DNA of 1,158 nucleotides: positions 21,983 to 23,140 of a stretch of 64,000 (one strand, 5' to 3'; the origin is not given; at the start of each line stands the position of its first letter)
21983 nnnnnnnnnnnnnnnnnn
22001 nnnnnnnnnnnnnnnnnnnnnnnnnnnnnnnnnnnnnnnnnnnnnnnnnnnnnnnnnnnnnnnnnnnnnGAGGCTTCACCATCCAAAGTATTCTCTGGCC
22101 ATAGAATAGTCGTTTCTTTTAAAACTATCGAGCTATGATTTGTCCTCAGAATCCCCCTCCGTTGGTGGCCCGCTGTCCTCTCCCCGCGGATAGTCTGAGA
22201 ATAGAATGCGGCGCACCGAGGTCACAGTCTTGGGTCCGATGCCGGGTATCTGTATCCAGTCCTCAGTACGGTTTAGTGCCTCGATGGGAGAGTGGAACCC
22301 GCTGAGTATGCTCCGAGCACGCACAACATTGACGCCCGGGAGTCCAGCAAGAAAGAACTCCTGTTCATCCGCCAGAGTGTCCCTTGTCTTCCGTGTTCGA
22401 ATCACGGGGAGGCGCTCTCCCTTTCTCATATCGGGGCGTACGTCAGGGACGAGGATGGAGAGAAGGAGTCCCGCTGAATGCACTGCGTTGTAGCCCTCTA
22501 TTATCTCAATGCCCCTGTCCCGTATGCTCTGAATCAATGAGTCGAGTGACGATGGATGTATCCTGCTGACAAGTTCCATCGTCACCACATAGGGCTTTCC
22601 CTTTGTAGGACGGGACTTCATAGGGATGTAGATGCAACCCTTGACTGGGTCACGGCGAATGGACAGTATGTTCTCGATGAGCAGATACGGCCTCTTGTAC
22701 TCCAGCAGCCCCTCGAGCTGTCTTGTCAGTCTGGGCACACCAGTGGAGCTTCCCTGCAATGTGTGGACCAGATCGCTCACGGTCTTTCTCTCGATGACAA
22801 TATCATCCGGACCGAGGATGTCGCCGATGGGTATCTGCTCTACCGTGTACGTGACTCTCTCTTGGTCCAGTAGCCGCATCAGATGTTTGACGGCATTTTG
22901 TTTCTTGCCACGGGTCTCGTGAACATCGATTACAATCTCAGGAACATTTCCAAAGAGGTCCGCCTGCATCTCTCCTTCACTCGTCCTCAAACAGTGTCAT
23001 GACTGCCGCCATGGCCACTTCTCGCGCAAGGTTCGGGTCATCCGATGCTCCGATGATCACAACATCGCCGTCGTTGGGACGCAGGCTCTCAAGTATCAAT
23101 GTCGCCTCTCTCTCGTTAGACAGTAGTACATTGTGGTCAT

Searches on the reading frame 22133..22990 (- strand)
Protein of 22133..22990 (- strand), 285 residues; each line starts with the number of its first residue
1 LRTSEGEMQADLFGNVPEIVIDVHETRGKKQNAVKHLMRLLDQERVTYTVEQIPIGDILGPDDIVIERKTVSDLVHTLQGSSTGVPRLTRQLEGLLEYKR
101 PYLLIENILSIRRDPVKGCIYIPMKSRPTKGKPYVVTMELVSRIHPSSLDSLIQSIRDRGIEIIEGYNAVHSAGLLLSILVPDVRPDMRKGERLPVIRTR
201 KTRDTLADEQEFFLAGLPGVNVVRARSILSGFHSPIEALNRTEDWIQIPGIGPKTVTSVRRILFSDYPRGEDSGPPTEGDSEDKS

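Call 31: search_protein_families(library=pfam, proteins=[window:22133-22990:-], max_evalue=0.001)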
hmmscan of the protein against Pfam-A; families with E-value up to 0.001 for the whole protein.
window:22133-22990:- (285 aa): 3 families
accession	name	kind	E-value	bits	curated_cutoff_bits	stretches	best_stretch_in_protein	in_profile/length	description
PF02732.21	ERCC4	-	2.1e-11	44.3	24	1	34-176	10-137/140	ERCC4 domain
PF14520.12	HHH_5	-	6.1e-05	23.9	27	1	214-258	4-50/57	Helix-hairpin-helix domain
PF00633.29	HHH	-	0.00027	21.1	24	0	242-260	10-28/30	Helix-hairpin-helix motif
